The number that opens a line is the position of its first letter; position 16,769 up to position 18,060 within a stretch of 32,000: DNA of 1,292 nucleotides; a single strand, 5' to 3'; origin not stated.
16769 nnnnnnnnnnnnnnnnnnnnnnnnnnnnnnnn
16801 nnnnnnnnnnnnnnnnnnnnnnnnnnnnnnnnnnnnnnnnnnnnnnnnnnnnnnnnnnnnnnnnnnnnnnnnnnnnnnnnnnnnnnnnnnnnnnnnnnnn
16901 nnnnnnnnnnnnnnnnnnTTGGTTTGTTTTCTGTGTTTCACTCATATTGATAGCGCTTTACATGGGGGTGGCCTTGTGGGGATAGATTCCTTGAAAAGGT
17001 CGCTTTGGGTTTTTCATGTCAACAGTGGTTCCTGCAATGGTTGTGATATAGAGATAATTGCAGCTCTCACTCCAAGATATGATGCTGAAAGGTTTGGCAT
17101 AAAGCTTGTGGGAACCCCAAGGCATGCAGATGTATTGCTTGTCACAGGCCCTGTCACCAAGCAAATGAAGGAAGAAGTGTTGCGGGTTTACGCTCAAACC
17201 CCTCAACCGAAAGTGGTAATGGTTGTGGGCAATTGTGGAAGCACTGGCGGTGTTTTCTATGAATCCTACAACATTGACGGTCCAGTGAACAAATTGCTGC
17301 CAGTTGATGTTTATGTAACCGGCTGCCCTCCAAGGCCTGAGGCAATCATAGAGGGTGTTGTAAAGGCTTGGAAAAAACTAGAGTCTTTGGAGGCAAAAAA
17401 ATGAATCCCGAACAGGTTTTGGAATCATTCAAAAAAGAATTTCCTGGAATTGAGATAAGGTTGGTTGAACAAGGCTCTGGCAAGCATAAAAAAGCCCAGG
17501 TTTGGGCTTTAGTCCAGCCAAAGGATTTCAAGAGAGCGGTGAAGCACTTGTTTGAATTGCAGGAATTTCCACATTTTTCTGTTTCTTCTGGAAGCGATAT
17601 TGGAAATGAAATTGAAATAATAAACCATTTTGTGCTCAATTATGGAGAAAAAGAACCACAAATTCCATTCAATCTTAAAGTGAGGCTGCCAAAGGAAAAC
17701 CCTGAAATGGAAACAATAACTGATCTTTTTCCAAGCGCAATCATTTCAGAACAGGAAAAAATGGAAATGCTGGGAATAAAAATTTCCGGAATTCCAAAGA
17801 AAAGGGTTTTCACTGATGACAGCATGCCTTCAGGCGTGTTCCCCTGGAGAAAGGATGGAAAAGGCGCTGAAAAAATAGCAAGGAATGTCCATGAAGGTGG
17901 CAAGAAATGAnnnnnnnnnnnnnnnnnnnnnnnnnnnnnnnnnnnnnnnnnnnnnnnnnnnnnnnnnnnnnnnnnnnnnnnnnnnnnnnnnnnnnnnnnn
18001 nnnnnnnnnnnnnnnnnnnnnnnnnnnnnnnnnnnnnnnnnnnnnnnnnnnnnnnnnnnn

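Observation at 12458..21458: Complete 14-gene Mrp-linked membrane-bound [NiFe] hydrogenase (mbhA-N) with hypC and hypA-hycI in a reduced-looking AT-rich archaeal genome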

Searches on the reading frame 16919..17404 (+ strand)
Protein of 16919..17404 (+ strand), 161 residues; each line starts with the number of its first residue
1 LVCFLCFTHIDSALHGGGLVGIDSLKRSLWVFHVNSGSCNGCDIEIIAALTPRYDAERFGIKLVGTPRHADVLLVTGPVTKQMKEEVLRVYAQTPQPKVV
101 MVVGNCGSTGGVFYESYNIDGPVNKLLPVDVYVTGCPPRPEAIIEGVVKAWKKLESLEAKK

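Call 4: search_protein_families(library=pfam, proteins=[window:16919-17404:+], max_evalue=0.01)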
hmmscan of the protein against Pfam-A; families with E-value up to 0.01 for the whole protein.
window:16919-17404:+ (161 aa): 1 family
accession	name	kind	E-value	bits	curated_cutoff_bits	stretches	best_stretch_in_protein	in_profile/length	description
PF01058.29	Oxidored_q6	-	9.6e-33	113.1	27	1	39-149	1-127/128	NADH ubiquinone oxidoreductase, 20 Kd subunit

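Call 28: search_solved_structures(query=window:16976-17404:+, max_evalue=0.00001, show_alignments=1)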
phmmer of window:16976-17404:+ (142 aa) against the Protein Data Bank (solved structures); distinct sequences matched with E-value up to 0.00001: 46.
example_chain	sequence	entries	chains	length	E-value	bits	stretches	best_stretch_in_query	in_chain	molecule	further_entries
6cfw_J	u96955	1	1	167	4.2e-60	204.9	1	7-137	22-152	Probable membrane-bound hydrogenase subunit mbhJ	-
7z0s_G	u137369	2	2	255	2.6e-43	150.4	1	5-136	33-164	Formate hydrogenlyase subunit 7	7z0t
6u8y_J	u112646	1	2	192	1.7e-30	108.8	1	7-140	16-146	NADH dehydrogenase subunit B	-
6hum_K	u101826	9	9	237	9.1e-30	106.5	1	9-136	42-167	NAD(P)H-quinone oxidoreductase subunit K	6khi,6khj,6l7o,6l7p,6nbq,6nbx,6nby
9grx_K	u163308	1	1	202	1.2e-29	106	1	9-136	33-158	NAD(P)H-quinone oxidoreductase subunit K, chloroplastic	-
5lc5_B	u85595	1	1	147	5.1e-29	104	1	9-136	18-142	NADH dehydrogenase [ubiquinone] iron-sulfur protein 7, mitochondrial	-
7zeb_6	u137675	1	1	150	5.1e-29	104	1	9-136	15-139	NADH dehydrogenase [ubiquinone] iron-sulfur protein 7, mitochondrial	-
7wfg_K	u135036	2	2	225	5.1e-29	104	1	9-135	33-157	NAD(P)H-quinone oxidoreductase subunit K, chloroplastic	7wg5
9w2u_B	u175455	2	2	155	5.7e-29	103.9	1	9-136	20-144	NADH dehydrogenase [ubiquinone] iron-sulfur protein 7, mitochondrial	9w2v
7zd6_6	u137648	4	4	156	5.8e-29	103.9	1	9-136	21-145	NADH dehydrogenase [ubiquinone] iron-sulfur protein 7, mitochondrial | Complex I-20kD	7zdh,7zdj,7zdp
5ldw_B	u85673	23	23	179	8.6e-29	103.3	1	9-136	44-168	NADH dehydrogenase [ubiquinone] iron-sulfur protein 7, mitochondrial | Mitochondrial complex I, PSST subunit | NADH:ubiquinone oxidoreductase core subunit S7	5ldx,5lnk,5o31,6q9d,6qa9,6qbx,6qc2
7eu3_K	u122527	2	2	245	8.7e-29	103.3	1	9-136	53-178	NAD(P)H-quinone oxidoreductase subunit K, chloroplastic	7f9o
6g2j_B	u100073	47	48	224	1.2e-28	102.8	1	9-136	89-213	NADH dehydrogenase [ubiquinone] iron-sulfur protein 7, mitochondrial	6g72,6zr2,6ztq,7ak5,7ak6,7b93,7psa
8b9z_B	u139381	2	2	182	1.2e-28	102.8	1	9-138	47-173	LD31474p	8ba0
7qsd_B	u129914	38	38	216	1.4e-28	102.6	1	9-136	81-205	NADH dehydrogenase [ubiquinone] iron-sulfur protein 7, mitochondrial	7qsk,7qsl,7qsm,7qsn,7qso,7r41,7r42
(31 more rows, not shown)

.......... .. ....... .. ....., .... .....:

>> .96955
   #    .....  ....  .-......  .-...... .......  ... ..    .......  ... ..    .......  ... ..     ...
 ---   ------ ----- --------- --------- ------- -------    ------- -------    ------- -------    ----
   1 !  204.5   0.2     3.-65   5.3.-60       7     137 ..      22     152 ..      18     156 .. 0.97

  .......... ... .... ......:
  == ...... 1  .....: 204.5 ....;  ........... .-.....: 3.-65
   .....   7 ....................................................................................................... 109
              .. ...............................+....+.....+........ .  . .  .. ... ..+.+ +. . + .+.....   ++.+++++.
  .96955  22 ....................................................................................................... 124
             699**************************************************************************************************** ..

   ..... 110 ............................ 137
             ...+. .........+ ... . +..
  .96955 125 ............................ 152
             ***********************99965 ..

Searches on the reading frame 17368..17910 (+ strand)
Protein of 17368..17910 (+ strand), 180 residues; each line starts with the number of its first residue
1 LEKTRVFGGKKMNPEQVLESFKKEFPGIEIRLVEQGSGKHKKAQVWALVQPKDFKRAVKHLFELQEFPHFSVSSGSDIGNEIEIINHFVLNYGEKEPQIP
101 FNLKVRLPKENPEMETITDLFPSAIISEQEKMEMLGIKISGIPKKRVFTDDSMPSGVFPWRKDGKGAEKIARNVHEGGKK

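Call 5: search_protein_families(library=pfam, proteins=[window:17368-17910:+], max_evalue=0.01)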
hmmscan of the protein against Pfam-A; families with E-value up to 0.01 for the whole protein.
window:17368-17910:+ (180 aa): 1 family
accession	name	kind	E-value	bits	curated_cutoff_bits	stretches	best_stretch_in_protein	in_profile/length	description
PF00329.25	Complex1_30kDa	-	9.2e-17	62.2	22.5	1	49-166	3-120/124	Respiratory-chain NADH dehydrogenase, 30 Kd subunit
